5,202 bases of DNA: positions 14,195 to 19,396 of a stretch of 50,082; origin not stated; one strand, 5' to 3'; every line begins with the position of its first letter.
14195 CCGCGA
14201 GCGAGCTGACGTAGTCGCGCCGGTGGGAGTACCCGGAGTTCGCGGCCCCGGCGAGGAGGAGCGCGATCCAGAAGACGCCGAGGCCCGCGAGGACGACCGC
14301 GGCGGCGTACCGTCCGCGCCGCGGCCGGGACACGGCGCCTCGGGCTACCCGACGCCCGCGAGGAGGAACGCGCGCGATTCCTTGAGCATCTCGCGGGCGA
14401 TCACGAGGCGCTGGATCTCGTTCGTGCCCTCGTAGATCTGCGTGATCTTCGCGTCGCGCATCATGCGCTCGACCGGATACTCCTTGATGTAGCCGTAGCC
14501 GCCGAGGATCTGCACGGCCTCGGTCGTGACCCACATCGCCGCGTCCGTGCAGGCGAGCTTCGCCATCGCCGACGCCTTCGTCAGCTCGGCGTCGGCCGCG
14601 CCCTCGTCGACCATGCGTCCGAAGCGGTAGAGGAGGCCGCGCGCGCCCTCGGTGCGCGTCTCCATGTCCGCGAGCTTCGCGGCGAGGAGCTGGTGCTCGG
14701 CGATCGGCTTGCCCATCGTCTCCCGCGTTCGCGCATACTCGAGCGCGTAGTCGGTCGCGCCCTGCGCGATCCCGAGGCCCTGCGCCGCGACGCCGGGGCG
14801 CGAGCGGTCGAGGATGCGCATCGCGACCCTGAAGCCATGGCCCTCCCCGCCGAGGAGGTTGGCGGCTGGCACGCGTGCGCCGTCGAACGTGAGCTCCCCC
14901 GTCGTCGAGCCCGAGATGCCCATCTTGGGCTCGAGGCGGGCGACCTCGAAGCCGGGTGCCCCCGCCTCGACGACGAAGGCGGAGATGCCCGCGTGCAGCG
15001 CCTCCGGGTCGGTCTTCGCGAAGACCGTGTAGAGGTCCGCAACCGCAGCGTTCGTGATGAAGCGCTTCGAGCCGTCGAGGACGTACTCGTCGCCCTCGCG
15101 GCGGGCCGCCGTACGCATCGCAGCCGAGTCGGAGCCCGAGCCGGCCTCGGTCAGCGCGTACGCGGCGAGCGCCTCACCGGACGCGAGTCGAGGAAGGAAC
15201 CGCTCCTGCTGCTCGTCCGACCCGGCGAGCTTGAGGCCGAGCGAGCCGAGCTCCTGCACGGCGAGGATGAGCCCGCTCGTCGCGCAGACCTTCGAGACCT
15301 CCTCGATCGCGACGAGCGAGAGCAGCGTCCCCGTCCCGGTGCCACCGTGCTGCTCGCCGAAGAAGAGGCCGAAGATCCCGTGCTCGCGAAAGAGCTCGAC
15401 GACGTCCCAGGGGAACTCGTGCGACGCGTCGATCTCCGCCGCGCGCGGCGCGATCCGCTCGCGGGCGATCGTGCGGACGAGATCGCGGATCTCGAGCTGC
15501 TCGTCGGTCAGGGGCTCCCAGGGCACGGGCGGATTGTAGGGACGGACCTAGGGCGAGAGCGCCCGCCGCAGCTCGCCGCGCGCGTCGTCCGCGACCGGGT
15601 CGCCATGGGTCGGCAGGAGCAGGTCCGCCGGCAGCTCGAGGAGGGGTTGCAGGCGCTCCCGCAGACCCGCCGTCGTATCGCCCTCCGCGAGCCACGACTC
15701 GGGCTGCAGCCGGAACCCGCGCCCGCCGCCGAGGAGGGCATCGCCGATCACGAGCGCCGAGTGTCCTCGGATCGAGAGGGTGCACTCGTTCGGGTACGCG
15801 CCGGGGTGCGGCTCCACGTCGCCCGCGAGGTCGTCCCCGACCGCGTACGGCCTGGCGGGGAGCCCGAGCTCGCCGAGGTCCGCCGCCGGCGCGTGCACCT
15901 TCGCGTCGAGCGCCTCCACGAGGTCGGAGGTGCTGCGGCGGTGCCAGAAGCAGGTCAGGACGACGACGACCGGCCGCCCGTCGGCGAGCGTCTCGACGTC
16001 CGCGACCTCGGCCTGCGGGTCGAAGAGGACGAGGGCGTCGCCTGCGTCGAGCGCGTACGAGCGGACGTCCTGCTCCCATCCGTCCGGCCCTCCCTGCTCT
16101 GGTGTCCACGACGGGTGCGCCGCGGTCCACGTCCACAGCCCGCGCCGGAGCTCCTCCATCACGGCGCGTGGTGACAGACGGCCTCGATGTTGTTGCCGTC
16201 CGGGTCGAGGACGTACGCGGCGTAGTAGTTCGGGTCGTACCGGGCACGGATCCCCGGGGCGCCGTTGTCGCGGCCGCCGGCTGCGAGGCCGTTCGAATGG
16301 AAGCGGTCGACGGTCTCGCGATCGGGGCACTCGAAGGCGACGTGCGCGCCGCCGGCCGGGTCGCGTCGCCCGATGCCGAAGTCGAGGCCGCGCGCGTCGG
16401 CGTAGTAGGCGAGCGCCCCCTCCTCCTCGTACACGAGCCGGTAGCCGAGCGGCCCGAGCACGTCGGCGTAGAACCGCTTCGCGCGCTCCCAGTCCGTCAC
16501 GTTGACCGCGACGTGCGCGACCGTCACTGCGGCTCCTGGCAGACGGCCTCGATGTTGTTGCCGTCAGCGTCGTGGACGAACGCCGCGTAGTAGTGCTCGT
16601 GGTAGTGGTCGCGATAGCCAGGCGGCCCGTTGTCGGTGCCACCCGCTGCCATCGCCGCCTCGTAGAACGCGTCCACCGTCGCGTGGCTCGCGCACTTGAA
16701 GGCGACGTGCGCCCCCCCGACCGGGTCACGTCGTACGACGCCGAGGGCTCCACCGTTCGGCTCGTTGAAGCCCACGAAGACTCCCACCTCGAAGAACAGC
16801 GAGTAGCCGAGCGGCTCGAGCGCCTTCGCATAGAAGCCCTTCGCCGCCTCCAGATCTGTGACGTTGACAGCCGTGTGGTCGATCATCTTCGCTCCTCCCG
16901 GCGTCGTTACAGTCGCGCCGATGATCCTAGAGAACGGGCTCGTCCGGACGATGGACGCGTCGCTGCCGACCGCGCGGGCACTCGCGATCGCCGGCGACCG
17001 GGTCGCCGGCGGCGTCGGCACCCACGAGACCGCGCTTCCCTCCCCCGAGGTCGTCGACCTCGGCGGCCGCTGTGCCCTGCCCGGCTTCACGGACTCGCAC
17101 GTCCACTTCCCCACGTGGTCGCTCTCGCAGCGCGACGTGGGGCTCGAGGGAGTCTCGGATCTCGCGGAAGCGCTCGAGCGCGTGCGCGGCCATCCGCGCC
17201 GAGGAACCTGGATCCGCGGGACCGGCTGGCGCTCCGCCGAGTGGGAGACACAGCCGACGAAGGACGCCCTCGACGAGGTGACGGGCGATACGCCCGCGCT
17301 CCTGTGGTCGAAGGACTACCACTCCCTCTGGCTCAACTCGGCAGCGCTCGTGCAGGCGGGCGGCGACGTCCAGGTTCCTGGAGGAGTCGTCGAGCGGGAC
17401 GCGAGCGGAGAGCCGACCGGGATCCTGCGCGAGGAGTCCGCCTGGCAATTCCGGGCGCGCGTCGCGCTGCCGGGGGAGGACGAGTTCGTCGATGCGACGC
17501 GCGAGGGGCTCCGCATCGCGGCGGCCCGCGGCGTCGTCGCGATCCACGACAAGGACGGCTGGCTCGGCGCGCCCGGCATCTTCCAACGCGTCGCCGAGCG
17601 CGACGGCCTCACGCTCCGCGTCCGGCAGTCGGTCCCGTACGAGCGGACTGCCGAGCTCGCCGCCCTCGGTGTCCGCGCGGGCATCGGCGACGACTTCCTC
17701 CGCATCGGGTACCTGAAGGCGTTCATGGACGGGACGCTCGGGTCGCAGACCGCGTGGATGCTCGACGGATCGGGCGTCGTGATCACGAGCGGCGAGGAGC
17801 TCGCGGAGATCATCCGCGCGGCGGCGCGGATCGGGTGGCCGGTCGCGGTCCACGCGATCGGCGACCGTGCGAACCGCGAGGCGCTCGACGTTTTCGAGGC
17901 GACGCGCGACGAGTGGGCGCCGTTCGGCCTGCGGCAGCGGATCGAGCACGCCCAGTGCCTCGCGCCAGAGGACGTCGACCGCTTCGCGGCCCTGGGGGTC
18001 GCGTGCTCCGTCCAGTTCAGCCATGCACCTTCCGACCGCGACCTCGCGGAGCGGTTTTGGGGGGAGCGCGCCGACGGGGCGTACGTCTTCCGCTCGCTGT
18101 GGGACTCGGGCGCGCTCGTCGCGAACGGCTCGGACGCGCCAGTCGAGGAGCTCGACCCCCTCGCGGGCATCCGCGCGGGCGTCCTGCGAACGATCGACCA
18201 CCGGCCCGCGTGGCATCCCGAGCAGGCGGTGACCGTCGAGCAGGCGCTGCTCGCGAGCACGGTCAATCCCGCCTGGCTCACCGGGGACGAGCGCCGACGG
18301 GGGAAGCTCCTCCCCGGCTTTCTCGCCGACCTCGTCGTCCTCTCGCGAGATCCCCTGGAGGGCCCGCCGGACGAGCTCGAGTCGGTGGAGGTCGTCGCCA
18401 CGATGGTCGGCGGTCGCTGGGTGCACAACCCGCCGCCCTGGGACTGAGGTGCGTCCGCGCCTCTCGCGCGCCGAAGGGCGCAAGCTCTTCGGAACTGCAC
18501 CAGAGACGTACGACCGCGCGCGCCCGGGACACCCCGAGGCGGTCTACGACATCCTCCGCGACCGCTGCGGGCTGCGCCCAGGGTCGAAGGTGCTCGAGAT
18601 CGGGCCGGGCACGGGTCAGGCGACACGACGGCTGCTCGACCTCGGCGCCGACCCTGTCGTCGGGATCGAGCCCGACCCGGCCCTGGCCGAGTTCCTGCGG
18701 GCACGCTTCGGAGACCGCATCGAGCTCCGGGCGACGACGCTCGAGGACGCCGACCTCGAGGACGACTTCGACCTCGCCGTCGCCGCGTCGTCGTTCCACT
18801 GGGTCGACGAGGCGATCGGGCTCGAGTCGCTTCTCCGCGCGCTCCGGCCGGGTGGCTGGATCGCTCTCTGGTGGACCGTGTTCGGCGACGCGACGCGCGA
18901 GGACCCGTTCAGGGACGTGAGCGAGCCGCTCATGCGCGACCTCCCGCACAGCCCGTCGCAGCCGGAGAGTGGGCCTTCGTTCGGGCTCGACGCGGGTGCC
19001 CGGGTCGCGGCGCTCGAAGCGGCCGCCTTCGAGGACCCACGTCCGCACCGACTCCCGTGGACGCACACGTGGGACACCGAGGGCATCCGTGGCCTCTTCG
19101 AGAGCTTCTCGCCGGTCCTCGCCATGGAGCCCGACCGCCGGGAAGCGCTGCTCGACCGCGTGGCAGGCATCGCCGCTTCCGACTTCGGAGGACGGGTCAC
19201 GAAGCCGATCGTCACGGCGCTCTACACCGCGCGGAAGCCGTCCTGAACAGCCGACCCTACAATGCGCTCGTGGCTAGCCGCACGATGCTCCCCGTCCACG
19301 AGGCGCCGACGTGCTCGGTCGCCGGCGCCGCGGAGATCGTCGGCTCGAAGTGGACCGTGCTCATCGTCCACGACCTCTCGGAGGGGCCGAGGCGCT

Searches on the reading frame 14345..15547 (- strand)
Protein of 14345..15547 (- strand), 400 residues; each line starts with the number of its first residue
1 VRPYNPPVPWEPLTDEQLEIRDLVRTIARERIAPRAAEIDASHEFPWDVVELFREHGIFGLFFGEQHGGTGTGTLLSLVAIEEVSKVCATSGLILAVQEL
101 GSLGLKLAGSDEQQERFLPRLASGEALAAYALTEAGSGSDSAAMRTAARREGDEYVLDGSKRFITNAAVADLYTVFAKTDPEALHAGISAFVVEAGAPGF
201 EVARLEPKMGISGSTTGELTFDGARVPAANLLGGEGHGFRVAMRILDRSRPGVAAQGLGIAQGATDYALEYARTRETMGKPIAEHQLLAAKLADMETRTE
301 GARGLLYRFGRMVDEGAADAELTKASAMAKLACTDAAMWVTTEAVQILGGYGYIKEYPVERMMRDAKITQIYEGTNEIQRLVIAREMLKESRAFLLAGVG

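Call 71: search_protein_families(library=pfam, proteins=[window:14345-15547:-], max_evalue=0.00001)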
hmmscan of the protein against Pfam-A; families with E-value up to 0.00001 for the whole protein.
window:14345-15547:- (400 aa): 5 families
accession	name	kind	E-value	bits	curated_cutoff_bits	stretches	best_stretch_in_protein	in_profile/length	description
PF00441.29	Acyl-CoA_dh_1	-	2.1e-49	168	22.4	1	236-388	1-150/150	Acyl-CoA dehydrogenase, C-terminal domain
PF02771.21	Acyl-CoA_dh_N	-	1.7e-29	102.9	22.9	1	14-125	1-113/113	Acyl-CoA dehydrogenase, N-terminal domain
PF02770.24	Acyl-CoA_dh_M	-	2.5e-27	95.3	33.3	1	129-223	1-96/97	Acyl-CoA dehydrogenase, middle domain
PF08028.16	Acyl-CoA_dh_2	-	2.1e-23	83.5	22.7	1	253-376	3-133/134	Acyl-CoA dehydrogenase, C-terminal domain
PF22924.1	ACOX_C_alpha1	-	3.3e-06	27.4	27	1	271-387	51-168/169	Acyl-CoA oxidase, C-alpha1 domain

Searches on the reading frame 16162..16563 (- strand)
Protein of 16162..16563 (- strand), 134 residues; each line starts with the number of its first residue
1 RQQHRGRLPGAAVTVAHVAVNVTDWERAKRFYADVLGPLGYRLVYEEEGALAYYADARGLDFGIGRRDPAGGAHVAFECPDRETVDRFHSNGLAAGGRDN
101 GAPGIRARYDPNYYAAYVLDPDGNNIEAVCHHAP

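Call 74: search_protein_families(library=pfam, proteins=[window:16162-16563:-], max_evalue=0.001)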
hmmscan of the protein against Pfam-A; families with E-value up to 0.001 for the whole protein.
window:16162-16563:- (134 aa): 1 family
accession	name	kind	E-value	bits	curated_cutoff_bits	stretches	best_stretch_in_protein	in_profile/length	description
PF00903.31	Glyoxalase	-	6e-10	40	20.6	1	15-127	2-120/121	Glyoxalase/Bleomycin resistance protein/Dioxygenase superfamily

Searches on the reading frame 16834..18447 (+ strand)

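Call 71: search_protein_families(library=pfam, proteins=[window:16834-18447:+], max_evalue=0.00001)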
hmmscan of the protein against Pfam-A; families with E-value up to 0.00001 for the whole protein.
window:16834-18447:+ (537 aa): 2 families
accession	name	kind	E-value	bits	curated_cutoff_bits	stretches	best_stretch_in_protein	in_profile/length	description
PF07969.17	Amidohydro_3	-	2.7e-90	304.5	29.7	1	72-531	1-472/472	Amidohydrolase family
PF01979.26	Amidohydro_1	-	4e-17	62.9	25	1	310-530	124-345/345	Amidohydrolase family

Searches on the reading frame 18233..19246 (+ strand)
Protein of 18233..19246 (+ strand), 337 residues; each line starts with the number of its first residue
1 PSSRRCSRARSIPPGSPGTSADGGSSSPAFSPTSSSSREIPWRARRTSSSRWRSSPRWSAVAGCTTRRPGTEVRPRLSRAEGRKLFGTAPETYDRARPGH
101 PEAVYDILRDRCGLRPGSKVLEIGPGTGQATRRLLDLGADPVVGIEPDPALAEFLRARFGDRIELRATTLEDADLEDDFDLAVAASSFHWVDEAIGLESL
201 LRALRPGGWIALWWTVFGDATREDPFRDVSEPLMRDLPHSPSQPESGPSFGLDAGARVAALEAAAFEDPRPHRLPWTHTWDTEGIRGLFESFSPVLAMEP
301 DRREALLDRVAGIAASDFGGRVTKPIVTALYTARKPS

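Call 71: search_protein_families(library=pfam, proteins=[window:18233-19246:+], max_evalue=0.00001)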
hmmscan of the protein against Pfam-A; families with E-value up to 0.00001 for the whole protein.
window:18233-19246:+ (337 aa): 5 families
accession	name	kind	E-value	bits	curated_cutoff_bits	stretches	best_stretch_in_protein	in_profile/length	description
PF08241.18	Methyltransf_11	-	1.1e-12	48.8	21.2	1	121-211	1-94/95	Methyltransferase domain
PF13649.12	Methyltransf_25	-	3.9e-12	47.1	27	1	120-208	1-97/97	Methyltransferase domain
PF08242.18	Methyltransf_12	-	1e-11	45.8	30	1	121-210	1-98/98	Methyltransferase domain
PF13489.12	Methyltransf_23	-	2.2e-08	34.5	27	1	109-211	13-115/164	Methyltransferase domain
PF00398.26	RrnaAD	-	8.5e-08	32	24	1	110-160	24-73/263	Ribosomal RNA adenine dimethylase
